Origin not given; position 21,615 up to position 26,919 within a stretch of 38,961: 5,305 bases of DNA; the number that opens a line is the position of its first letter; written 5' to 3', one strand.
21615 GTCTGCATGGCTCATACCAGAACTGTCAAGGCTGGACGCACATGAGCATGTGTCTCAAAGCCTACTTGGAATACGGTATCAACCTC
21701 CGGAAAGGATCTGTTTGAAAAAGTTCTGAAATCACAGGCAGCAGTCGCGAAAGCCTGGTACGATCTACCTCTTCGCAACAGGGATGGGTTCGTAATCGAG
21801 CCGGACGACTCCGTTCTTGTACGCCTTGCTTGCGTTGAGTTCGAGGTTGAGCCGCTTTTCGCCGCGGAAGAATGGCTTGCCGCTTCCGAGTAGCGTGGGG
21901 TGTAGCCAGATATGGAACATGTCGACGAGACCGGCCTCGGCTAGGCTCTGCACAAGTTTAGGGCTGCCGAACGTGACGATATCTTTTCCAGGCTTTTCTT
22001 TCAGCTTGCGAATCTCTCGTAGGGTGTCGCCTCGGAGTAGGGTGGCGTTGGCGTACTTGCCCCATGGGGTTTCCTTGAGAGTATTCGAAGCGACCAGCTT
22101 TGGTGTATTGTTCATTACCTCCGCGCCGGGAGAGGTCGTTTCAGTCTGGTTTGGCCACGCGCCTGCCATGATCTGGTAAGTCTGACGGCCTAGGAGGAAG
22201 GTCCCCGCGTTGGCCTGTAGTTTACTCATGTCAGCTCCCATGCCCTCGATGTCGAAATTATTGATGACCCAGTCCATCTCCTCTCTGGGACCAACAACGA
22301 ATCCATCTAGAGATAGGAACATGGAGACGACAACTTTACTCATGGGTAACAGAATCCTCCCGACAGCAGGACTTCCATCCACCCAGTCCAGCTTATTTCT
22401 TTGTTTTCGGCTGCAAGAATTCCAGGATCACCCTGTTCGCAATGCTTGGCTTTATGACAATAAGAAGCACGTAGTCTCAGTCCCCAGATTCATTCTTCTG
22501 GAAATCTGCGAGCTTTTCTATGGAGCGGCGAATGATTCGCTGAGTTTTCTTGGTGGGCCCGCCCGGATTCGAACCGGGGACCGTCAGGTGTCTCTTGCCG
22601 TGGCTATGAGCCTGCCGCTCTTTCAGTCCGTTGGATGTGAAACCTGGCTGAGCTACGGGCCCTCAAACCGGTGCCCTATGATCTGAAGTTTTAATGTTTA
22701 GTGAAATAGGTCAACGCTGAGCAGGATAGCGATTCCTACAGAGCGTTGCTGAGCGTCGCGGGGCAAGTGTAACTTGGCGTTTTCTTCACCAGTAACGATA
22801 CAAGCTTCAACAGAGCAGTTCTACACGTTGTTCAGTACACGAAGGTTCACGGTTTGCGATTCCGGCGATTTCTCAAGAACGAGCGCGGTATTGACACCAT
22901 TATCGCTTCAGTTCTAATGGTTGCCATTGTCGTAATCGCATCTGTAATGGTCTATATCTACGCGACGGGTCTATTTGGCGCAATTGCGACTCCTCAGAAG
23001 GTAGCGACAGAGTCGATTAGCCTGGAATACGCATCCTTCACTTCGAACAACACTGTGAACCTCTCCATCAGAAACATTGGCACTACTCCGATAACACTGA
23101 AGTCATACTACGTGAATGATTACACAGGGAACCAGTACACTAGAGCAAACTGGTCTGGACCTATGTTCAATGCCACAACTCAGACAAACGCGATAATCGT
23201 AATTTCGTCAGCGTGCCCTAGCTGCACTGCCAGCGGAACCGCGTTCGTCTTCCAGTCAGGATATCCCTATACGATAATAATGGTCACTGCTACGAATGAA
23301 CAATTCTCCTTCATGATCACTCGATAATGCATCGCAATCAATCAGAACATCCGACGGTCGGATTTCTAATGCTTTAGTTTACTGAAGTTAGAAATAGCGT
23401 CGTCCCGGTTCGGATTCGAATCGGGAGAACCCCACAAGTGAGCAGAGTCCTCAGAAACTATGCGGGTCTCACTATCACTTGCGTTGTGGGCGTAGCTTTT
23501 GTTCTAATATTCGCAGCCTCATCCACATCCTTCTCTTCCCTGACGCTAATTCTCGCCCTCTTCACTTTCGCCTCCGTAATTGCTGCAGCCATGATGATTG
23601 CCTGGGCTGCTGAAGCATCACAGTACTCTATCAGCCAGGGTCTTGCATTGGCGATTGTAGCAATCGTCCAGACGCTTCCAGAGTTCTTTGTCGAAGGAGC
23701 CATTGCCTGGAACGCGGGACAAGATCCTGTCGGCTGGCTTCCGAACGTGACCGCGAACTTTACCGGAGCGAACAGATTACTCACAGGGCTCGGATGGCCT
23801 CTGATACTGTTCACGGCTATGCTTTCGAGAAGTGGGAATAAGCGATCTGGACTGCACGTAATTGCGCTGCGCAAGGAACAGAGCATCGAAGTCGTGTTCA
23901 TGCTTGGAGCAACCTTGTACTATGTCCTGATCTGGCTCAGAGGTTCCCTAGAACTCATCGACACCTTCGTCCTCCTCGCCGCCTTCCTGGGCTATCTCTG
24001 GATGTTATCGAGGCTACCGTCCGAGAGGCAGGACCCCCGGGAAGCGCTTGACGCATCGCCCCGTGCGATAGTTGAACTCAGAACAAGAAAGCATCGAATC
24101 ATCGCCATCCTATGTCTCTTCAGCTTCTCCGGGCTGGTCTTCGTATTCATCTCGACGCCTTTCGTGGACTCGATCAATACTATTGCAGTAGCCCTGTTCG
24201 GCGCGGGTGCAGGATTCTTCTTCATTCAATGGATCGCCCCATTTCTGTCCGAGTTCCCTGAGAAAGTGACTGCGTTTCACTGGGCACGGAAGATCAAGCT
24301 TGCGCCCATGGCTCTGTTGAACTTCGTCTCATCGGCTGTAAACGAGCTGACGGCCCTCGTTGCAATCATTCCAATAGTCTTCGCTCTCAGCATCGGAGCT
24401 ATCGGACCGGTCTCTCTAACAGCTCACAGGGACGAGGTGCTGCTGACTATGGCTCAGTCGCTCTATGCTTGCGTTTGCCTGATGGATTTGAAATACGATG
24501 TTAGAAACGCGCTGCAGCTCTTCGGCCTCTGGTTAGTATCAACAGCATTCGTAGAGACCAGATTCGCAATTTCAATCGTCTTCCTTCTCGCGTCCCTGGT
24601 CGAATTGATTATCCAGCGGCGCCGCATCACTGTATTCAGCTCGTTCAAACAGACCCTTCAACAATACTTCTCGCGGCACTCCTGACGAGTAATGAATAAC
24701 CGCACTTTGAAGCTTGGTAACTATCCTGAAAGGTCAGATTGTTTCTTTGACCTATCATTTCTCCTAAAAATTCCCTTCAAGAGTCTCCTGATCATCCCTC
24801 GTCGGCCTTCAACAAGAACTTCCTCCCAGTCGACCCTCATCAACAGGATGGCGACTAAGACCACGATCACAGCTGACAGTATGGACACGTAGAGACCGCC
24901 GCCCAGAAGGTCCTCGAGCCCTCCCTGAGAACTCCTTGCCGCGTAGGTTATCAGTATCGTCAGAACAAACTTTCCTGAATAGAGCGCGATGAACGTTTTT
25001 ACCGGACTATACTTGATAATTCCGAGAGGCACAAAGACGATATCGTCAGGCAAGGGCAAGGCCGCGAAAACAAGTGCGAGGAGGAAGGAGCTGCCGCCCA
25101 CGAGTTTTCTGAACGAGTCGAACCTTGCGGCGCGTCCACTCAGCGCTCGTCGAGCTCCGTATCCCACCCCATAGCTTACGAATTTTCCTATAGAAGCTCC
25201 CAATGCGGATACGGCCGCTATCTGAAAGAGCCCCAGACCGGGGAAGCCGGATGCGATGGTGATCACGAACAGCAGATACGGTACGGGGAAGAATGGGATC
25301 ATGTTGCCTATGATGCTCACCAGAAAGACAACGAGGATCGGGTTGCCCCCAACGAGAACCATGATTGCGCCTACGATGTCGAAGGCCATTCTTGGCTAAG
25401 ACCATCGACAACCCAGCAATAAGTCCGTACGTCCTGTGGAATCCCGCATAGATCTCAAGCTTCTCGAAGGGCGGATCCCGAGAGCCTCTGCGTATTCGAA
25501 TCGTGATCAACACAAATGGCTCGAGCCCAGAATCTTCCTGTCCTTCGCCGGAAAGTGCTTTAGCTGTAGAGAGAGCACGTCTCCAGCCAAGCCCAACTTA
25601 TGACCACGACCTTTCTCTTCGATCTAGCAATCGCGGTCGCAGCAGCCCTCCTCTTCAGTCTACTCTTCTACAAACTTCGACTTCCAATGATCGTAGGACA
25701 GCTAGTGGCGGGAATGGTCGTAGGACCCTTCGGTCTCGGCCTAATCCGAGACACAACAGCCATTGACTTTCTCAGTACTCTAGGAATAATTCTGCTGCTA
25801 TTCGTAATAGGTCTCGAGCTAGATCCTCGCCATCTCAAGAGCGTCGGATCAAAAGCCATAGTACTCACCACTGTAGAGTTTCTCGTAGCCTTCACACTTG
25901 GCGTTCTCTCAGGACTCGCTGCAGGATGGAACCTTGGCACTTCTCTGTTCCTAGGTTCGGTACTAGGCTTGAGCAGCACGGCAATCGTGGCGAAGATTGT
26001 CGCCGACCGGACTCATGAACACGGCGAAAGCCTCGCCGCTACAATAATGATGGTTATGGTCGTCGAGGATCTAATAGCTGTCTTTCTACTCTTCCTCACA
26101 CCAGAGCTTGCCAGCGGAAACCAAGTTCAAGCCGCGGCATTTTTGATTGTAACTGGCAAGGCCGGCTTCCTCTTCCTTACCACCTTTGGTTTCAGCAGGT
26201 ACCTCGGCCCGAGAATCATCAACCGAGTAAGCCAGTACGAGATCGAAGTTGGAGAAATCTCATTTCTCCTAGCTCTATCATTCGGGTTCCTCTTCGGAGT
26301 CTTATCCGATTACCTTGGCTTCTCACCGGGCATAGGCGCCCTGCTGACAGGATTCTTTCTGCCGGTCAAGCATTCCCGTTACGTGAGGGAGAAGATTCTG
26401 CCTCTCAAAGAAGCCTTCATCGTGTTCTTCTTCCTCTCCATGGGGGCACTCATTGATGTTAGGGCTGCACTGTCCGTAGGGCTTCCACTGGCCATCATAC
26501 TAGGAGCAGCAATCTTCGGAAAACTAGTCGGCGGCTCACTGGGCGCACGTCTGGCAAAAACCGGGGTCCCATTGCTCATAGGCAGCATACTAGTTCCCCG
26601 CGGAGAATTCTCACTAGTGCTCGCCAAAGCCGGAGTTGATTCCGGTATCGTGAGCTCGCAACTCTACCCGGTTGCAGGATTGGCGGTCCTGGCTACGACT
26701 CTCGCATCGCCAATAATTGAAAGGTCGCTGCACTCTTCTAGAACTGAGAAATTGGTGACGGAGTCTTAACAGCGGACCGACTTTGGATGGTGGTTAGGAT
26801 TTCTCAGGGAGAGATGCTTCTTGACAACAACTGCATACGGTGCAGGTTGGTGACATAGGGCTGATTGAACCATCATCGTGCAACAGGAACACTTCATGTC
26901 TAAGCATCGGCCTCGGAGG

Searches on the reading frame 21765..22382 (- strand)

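Call 48: search_protein_families(library=pfam, proteins=[window:21765-22382:-])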
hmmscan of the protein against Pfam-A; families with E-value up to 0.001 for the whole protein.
window:21765-22382:- (205 aa): 1 family
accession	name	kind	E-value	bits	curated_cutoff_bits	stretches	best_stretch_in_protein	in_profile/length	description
PF01872.23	RibD_C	-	1.4e-26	94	24.1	1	16-193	2-196/197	RibD C-terminal domain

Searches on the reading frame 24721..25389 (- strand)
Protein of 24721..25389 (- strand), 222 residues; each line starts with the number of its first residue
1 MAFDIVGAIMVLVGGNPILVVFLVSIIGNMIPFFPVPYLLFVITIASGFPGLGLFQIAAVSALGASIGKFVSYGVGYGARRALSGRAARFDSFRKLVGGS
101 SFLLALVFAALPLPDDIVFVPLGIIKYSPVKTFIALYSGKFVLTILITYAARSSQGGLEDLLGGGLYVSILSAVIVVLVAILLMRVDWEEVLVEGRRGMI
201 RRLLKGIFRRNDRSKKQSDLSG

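Call 7: search_protein_families(library=pfam, proteins=[window:24721-25389:-])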
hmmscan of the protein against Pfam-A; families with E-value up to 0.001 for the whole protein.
window:24721-25389:- (222 aa): 1 family
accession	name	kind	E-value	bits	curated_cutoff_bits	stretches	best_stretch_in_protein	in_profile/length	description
PF09335.16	VTT_dom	-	2.5e-07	31.6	33.9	1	42-150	5-120/123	VTT domain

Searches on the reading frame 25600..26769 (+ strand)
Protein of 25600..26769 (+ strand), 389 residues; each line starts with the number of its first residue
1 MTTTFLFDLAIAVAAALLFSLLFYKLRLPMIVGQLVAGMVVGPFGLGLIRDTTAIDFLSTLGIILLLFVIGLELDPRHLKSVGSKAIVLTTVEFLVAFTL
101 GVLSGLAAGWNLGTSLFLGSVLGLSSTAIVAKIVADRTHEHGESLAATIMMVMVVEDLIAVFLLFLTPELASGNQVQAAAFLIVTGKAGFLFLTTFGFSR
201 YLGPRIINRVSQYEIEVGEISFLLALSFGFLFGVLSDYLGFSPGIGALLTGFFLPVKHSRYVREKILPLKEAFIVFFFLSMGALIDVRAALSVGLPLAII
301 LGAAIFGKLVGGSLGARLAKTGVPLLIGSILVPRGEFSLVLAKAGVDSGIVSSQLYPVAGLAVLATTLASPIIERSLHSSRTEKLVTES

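Call 7: search_protein_families(library=pfam, proteins=[window:25600-26769:+])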
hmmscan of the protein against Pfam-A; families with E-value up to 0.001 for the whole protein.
window:25600-26769:+ (389 aa): 1 family
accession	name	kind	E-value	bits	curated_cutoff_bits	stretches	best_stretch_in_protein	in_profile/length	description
PF00999.27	Na_H_Exchanger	-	1.3e-55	189.2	26.2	1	14-372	2-372/375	Sodium/hydrogen exchanger, transmembrane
